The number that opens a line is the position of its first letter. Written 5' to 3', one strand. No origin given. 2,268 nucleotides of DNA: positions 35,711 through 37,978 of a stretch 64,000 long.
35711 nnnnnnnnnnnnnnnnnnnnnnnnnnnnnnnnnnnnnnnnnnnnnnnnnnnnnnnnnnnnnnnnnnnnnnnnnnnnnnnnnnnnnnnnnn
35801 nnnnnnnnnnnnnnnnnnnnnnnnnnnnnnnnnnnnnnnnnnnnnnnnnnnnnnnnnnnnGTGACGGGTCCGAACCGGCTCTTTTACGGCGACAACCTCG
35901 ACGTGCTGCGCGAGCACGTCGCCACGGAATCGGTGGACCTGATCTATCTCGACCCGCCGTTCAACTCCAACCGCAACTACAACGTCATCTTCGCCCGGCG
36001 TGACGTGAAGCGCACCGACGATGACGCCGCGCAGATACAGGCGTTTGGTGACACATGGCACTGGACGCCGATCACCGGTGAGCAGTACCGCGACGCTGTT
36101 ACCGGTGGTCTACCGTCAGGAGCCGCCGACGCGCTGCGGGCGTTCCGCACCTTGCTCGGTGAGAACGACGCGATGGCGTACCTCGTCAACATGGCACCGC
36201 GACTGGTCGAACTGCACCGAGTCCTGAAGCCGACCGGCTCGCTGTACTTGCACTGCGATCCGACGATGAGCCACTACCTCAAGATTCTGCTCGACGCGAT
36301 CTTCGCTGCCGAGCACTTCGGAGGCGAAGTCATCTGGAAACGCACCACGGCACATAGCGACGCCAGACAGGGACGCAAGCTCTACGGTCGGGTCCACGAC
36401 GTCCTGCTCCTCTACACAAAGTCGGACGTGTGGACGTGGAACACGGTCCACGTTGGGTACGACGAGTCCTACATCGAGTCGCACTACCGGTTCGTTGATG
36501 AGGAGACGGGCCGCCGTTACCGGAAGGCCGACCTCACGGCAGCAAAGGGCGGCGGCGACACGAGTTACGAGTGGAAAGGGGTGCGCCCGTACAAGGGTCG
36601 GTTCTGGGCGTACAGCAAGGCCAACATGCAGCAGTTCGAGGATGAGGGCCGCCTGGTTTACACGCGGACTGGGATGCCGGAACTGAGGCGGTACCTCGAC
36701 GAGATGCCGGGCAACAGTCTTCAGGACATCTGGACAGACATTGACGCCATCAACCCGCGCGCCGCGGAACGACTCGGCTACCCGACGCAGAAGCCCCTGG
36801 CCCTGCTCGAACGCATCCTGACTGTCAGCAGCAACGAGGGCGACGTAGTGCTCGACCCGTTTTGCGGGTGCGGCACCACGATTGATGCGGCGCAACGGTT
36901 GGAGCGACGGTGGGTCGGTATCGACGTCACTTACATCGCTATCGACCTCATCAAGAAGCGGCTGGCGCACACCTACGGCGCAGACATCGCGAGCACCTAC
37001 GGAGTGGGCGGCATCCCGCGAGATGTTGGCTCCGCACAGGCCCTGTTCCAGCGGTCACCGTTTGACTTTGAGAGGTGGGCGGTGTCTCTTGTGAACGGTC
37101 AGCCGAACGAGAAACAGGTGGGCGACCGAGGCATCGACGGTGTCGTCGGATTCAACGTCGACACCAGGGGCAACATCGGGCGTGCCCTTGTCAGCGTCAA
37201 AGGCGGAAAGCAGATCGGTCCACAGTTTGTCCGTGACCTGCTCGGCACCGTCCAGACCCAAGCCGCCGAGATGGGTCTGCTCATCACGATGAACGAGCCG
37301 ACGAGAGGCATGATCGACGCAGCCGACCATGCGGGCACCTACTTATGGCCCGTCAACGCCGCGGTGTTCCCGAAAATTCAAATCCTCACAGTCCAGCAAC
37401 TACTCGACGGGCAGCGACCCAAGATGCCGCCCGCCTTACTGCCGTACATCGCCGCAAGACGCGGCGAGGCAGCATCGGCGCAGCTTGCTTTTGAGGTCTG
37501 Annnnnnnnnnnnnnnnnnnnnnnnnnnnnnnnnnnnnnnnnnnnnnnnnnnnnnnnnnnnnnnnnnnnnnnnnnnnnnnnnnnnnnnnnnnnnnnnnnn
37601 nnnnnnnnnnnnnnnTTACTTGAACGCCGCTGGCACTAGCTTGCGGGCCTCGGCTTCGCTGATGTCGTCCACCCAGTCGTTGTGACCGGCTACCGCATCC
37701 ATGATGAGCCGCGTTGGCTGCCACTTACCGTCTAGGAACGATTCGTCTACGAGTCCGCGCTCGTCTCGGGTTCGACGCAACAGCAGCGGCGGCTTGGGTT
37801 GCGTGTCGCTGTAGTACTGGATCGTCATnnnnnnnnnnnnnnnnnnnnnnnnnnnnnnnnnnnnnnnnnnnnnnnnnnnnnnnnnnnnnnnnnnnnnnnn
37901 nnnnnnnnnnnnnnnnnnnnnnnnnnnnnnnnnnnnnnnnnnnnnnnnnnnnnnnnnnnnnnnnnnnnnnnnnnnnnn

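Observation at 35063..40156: Intact 5.1-kb IS1595-family transposon carrying a six-gene passenger module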

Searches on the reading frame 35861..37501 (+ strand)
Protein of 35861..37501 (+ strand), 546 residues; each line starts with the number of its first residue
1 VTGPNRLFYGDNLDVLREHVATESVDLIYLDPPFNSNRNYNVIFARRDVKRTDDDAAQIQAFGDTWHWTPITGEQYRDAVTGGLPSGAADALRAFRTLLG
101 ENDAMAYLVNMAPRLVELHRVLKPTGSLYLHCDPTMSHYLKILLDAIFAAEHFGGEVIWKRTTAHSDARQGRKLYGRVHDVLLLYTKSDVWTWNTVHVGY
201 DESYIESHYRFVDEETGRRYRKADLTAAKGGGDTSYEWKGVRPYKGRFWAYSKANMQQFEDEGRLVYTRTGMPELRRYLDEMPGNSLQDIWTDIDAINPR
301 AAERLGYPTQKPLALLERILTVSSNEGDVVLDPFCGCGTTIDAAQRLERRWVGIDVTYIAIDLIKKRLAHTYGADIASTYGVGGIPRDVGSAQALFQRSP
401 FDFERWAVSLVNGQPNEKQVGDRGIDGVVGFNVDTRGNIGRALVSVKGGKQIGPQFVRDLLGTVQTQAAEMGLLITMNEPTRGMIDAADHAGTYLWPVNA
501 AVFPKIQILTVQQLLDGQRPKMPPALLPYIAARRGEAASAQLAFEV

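Call 10: search_protein_families(library=pfam, proteins=[window:35861-37501:+], max_evalue=0.01)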
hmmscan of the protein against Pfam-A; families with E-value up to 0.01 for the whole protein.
window:35861-37501:+ (546 aa): 6 families
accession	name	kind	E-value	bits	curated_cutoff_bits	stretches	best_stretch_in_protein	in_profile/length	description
PF01555.25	N6_N4_Mtase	-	9e-39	134.1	26.7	1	25-365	1-220/221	DNA methylase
PF22722.2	NA-iREase1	-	8.4e-10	39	27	1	415-490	17-90/106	NACHT-associated inactive Restriction Endonuclease 1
PF04471.18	Mrr_cat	-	1.3e-06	28.9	21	1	399-490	5-99/115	Restriction endonuclease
PF03602.21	Cons_hypoth95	-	7.1e-05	23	24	0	10-42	98-131/182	Conserved hypothetical protein 95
PF02086.21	MethyltransfD12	-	0.00014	22.1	22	0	22-59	173-210/253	D12 class N6 adenine-specific DNA methyltransferase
PF13847.12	Methyltransf_31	-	0.005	17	27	0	325-369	2-49/145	Methyltransferase domain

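Call 11: search_protein_families(library=padloc, proteins=[window:35861-37501:+], max_evalue=0.01)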
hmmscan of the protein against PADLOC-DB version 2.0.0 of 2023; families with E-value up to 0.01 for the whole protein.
window:35861-37501:+ (546 aa): 77 families (the best 25 are shown)
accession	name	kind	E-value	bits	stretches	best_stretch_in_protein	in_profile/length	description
PDLC03354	MTase_II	-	1.1e-67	226.8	2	104-371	126-385/425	Type II methyltransferase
PDLC03339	MTase_II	-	2e-55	186.2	3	281-370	185-273/399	Type II methyltransferase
PDLC03300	MTase_II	-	1.3e-44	150.5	2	287-372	196-280/302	Type II methyltransferase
PDLC03644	MTase_III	-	3.2e-37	126.5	1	107-369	109-394/542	Type III methyltransferase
PDLC03638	MTase_III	-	1.4e-34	117.6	1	109-367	433-676/816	Type III methyltransferase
PDLC03299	MTase_II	-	1.7e-33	114.4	3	290-371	180-262/296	Type II methyltransferase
PDLC03636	MTase_III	-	5.4e-30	102.7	2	306-369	343-406/575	Type III methyltransferase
PDLC03641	MTase_III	-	7.7e-30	102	2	99-364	176-447/657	Type III methyltransferase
PDLC03371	MTase_II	-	3.1e-29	100.3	1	117-370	80-254/260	Type II methyltransferase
PDLC03633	MTase_III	-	8.1e-28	95.5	2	305-370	290-355/616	Type III methyltransferase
PDLC03635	MTase_III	-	3.9e-27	93.3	2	280-359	483-564/708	Type III methyltransferase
PDLC03634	MTase_III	-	3.6e-25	86.9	2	110-349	176-431/621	Type III methyltransferase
PDLC03238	MTase_II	-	5.2e-25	86.4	2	283-369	281-364/428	Type II methyltransferase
PDLC03265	MTase_II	-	1.7e-24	84.9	1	106-369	72-329/333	Type II methyltransferase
PDLC03216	MTase_II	-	6.8e-22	75.9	2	307-372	194-259/364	Type II methyltransferase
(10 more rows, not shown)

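Call 12: search_protein_families(library=ncbifam, proteins=[window:35861-37501:+], max_evalue=0.01)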
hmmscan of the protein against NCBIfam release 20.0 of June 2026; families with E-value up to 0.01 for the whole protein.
window:35861-37501:+ (546 aa): 5 families
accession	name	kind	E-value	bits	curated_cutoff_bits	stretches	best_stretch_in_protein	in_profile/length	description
NF008572.0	PRK11524.1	equivalog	5.5e-27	94.6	292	2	294-372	182-262/294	adenine-specific DNA-methyltransferase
NF050803.1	DnaMtaseCcrMCaul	equivalog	1.6e-20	73.3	830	1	306-371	185-250/350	adenine-specific DNA-methyltransferase CcrM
NF010253.0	PRK13699.1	subfamily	2.7e-09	37.1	244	1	306-358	143-195/226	DNA methyltransferase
TIGR00095.1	TIGR00095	equivalog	0.0035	17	117.5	1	22-57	122-157/194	16S rRNA (guanine(966)-N(2))-methyltransferase RsmD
NF045667.1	MTase_DVU1556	equivalog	0.0075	15.7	155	0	315-359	10-56/213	DVU_1556 family methyltransferase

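Call 13: search_protein_families(library=phrogs, proteins=[window:35861-37501:+], max_evalue=0.01)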
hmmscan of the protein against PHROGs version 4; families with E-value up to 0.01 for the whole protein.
window:35861-37501:+ (546 aa): 12 families
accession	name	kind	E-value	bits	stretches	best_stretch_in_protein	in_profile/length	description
phrog_67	-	other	3e-61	209.4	1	2-532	121-472/743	DNA methyltransferase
phrog_498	-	other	4e-18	66.3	1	116-379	262-430/633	DNA methyltransferase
phrog_3008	-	other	3e-17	63.7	1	307-374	150-217/244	DNA methyltransferase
phrog_6952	-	other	1.1e-10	42.7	1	292-356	99-163/181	DNA methyltransferase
phrog_18293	-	other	9.9e-10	39.4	1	304-367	43-106/119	methyltransferase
phrog_23148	-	unknown function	3.4e-08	34.7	1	306-367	84-145/165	-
phrog_23085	-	unknown function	5e-08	33.7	1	295-380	32-117/138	-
phrog_16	-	DNA, RNA and nucleotide metabolism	6.9e-06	25.5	1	224-355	754-896/986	DNA helicase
phrog_6025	-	other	8.3e-06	26.5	0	115-166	66-115/192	DNA methyltransferase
phrog_12517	-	unknown function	0.0026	18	0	316-371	95-150/316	-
phrog_18146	-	other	0.0048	16.9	0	312-376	54-119/452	DNA methyltransferase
phrog_26713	-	other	0.0063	17.4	0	5-41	6-45/74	methyltransferase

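Call 19: find_homologous_proteins(query=window:35861-37501:+, max_evalue=1e-20)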
Query window:35861-37501:+ (546 aa): 8000 proteins with E <= 1e-20 among 8000 candidates; the best 120 are listed.
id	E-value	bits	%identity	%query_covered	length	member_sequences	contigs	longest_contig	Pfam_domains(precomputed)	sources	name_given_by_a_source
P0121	0.0e+0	1269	100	100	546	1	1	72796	PF22722.3,PF04471.19,PF01555.25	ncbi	-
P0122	1.7e-284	963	77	97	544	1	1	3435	PF22722.3,PF04471.19,PF01555.25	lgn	-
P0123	3.5e-270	915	71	100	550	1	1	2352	PF22722.3,PF04471.19,PF01555.25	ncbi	-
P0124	3.6e-268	909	72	97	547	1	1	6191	PF22722.3,PF04471.19,PF01555.25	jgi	-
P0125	7.4e-265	898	72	99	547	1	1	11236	PF22722.3,PF04471.19,PF01555.25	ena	-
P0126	8.1e-265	898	72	99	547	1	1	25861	PF22722.3,PF04471.19,PF01555.25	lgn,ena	-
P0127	8.1e-264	894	69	98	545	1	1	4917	PF02086.22,PF22722.3,PF04471.19,PF01555.25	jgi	jgi:DNA modification methylase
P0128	7.9e-258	874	70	99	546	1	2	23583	PF22722.3,PF04471.19,PF01555.25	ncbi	-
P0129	9.7e-257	871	70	99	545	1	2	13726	PF22722.3,PF04471.19,PF01555.25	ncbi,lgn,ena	-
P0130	1.0e-256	871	70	99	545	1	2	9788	PF22722.3,PF04471.19,PF01555.25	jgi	-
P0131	1.3e-255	867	69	98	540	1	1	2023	PF22722.3,PF04471.19,PF01555.25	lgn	-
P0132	1.4e-255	867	69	97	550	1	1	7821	PF22722.3,PF04471.19,PF01555.25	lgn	-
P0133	1.7e-255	867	69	97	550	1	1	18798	PF22722.3,PF04471.19,PF01555.25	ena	-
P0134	1.2e-254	864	65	99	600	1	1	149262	PF22722.3,PF04471.19,PF01555.25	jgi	-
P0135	1.6e-254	864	67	100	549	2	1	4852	PF02086.22,PF22722.3,PF04471.19,PF01555.25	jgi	jgi:DNA modification methylase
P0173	2.1e-238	810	74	84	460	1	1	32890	PF22722.3,PF04471.19,PF01555.25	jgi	jgi:DNA modification methylase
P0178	3.9e-236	803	64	99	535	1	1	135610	PF22722.3,PF04471.19,PF01555.25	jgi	jgi:DNA modification methylase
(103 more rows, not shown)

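Call 20: find_encoding_contigs(protein=P0173, flank=10000, max_places=3)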
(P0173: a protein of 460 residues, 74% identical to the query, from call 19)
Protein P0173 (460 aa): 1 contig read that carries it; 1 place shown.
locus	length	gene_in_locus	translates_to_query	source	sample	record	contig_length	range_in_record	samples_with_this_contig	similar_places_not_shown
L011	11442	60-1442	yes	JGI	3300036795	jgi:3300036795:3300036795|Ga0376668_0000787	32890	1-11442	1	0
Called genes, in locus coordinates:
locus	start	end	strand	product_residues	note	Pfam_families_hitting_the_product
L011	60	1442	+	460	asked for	PF01555:N6_N4_Mtase, PF04471:Mrr_cat (weak), PF22722:NA-iREase1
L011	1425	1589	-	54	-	-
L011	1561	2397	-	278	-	-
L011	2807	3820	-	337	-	PF12760:Zn_ribbon_IS1595, PF12762:DDE_Tnp_IS1595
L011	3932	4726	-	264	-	PF13489:Methyltransf_23, PF01209:Ubie_methyltran, PF03141:Methyltransf_29 (weak), PF08241:Methyltransf_11, PF08242:Methyltransf_12, PF13649:Methyltransf_25, PF13847:Methyltransf_31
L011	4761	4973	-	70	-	-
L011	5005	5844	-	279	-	PF02146:SIR2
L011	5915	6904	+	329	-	PF00296:Bac_luciferase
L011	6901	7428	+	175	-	PF01613:Flavin_Reduct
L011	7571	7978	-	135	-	PF01850:PIN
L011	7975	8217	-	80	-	PF02604:PhdYeFM_antitox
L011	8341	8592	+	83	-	PF13384:HTH_23 (faint)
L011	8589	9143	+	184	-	PF02861:Clp_N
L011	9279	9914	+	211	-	PF12840:HTH_20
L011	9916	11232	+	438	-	PF05977:MFS_3, PF13347:MFS_2 (weak), PF07690:MFS_1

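Call 21: find_encoding_contigs(protein=P0178, flank=10000, max_places=3)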
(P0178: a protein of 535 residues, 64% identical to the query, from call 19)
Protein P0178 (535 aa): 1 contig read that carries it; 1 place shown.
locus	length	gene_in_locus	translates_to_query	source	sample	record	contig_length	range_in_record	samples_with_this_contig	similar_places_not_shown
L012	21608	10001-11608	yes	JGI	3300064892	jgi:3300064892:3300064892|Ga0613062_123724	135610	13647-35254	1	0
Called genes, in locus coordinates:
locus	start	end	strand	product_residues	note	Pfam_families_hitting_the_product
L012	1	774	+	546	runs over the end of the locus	PF02878:PGM_PMM_I, PF02879:PGM_PMM_II, PF02880:PGM_PMM_III, PF00408:PGM_PMM_IV (weak)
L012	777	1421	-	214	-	-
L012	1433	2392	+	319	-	PF01791:DeoC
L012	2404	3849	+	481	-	PF00171:Aldedh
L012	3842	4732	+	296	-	PF00171:Aldedh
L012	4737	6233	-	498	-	PF00069:Pkinase, PF07714:PK_Tyr_Ser-Thr, PF17667:Pkinase_fungal (weak)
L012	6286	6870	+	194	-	PF07638:Sigma70_ECF, PF04542:Sigma70_r2, PF08281:Sigma70_r4_2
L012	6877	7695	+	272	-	PF00583:Acetyltransf_1 (weak)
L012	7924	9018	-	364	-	PF00962:A_deaminase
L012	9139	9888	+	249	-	PF00106:adh_short, PF08659:KR, PF13561:adh_short_C2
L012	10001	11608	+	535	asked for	PF01555:N6_N4_Mtase, PF04471:Mrr_cat, PF22722:NA-iREase1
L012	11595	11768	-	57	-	-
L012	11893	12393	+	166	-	-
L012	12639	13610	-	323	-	PF12760:Zn_ribbon_IS1595, PF12762:DDE_Tnp_IS1595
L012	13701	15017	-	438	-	PF02885:Glycos_trans_3N, PF00591:Glycos_transf_3, PF07831:PYNP_C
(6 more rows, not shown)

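Call 33: find_related_loci(query=A1, collection=metagenome_contigs, flank=7000)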
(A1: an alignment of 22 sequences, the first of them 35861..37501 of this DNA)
Query A1 (546 aa) in metagenome_contigs; peptide patterns used: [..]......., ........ (x = any residue, [..] = any of these).
600 stretches matched a pattern (row limit reached: there are more); 594 encode a relative of the query (tblastn E <= 1e-3); the best 80 are kept; 80 distinct loci.
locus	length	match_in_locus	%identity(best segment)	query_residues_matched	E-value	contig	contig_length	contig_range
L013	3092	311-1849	58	5-523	0e+0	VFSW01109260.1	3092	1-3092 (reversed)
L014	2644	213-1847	55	5-534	0e+0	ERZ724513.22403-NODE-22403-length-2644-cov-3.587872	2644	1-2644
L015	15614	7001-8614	56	3-541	0e+0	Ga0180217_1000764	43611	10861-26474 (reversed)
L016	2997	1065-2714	51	5-546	0e+0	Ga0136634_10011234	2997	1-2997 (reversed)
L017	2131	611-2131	55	5-515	0e+0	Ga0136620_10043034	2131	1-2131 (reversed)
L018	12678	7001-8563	55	3-523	0e+0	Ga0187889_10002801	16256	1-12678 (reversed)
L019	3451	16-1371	60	89-541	0e+0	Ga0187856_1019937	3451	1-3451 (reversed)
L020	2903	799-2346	52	5-523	0e+0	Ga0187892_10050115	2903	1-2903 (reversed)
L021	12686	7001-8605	52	5-518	2e-174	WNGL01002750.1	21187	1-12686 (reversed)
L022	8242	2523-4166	51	2-525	6e-173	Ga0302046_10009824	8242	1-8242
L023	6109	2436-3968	53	5-535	2e-172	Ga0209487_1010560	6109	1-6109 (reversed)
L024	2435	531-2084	50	5-526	0e+0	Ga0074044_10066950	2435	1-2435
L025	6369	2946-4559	49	5-544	2e-171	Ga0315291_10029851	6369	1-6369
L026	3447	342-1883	50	5-526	2e-177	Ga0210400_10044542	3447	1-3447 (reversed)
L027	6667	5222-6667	54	5-493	5e-170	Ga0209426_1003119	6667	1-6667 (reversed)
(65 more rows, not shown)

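Call 81: search_solved_structures(query=window:35861-37501:+, max_evalue=0.001)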
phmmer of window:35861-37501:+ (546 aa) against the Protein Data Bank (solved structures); distinct sequences matched with E-value up to 0.001: 14.
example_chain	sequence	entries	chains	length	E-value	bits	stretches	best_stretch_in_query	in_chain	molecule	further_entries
6k0w_B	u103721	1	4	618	5.8e-20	74.4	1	89-350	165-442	Adenine specific DNA methyltransferase (Mod)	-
9c3u_A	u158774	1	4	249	1e-14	57.1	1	284-357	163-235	Methyltransferase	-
8urk_A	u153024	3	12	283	1.7e-14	56.4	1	284-357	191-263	Methyltransferase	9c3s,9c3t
6pbd_A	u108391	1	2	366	1.8e-14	56.3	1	304-370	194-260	Modification methylase CcrMI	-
5hek_A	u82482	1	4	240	1e-12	50.5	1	302-368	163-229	Adenine specific DNA methyltransferase (DpnA)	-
5hfj_A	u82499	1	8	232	1.1e-12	50.4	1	302-368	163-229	Adenine specific DNA methyltransferase (DpnA)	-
4zcf_A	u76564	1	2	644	1.9e-10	43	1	6-188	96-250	Restriction endonuclease EcoP15I, modification subunit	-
1eg2_A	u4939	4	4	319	2e-09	39.6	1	283-368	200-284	MODIFICATION METHYLASE RSRI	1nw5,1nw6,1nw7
2zie_A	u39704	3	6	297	2.3e-09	39.4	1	288-370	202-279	Putative modification methylase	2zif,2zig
1nw8_A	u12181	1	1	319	2.8e-09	39.2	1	283-368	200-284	MODIFICATION METHYLASE RSRI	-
1g60_A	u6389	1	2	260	1.6e-08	36.6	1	303-357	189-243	Adenine-specific Methyltransferase MboIIA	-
8s9m_A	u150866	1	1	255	1.9e-08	36.4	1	304-369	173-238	DNA cytosine-N4 methyltransferase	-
8s9n_A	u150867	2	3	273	2.4e-08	36.1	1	304-369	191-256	DNA cytosine-N4 methyltransferase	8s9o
7dsu_A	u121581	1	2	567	4.4e-06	28.6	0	110-155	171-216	Mbo45V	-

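Call 86: find_encoding_contigs(protein=P0122, flank=7000, max_places=2)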
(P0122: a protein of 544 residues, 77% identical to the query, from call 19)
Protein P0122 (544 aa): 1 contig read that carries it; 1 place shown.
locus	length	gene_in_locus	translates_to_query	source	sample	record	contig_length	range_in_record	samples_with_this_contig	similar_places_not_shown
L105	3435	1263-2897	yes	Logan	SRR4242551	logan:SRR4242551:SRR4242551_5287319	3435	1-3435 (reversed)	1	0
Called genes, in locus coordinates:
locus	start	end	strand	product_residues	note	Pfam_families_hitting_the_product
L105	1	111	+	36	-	?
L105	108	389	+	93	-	-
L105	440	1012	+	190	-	-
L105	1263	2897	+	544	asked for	PF01555:N6_N4_Mtase, PF04471:Mrr_cat, PF22722:NA-iREase1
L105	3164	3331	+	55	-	-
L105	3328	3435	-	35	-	?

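Call 87: find_encoding_contigs(protein=P0126, flank=7000, max_places=2)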
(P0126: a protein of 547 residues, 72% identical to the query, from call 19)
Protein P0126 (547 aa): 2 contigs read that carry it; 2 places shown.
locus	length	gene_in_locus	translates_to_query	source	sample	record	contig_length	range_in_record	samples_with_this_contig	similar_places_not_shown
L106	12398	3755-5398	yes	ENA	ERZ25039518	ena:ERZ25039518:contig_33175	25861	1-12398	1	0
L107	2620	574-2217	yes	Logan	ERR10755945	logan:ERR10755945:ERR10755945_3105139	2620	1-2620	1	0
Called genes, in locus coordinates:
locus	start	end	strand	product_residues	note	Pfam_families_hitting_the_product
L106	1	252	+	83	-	?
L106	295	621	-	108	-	-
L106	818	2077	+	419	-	-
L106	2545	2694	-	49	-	-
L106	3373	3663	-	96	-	-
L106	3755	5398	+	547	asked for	PF01555:N6_N4_Mtase, PF04471:Mrr_cat (weak), PF22722:NA-iREase1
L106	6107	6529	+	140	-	-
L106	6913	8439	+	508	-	PF02463:SMC_N (faint), PF13175:AAA_15, PF13304:AAA_21, PF13175:AAA_15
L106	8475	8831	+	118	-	-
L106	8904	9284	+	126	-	-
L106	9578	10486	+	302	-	-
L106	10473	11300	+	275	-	-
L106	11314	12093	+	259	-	PF01209:Ubie_methyltran, PF13489:Methyltransf_23, PF13649:Methyltransf_25, PF13847:Methyltransf_31, PF08241:Methyltransf_11, PF08242:Methyltransf_12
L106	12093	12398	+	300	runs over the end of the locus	PF00294:PfkB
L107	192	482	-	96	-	-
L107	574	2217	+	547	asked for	PF01555:N6_N4_Mtase, PF04471:Mrr_cat (weak), PF22722:NA-iREase1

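Call 110: search_protein_families(library=pfam, proteins=[L011:1561-2397:-], max_evalue=0.01)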
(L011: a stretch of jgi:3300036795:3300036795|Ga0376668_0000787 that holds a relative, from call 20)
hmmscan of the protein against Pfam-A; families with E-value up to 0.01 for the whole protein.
L011:1561-2397:- (278 aa): 0 families

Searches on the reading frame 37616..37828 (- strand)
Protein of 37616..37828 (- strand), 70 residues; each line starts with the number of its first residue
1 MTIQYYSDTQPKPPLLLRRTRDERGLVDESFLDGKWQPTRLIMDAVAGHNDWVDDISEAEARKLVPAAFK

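Call 10: search_protein_families(library=pfam, proteins=[window:37616-37828:-], max_evalue=0.01)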
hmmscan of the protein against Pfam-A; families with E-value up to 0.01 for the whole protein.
window:37616-37828:- (70 aa): 0 families

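Call 11: search_protein_families(library=padloc, proteins=[window:37616-37828:-], max_evalue=0.01)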
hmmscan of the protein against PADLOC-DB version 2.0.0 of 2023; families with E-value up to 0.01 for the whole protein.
window:37616-37828:- (70 aa): 0 families

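Call 12: search_protein_families(library=ncbifam, proteins=[window:37616-37828:-], max_evalue=0.01)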
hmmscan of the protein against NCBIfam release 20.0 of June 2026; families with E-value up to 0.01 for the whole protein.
window:37616-37828:- (70 aa): 0 families

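Call 13: search_protein_families(library=phrogs, proteins=[window:37616-37828:-], max_evalue=0.01)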
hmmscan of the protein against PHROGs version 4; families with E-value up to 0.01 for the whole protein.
window:37616-37828:- (70 aa): 0 families

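Call 85: search_dna_similar(query=window:37616-37828:-, collection=plasmids, mode=protein, max_evalue=0.01, max_rows=10)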
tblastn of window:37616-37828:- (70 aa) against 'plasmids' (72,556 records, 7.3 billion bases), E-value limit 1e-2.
No match.
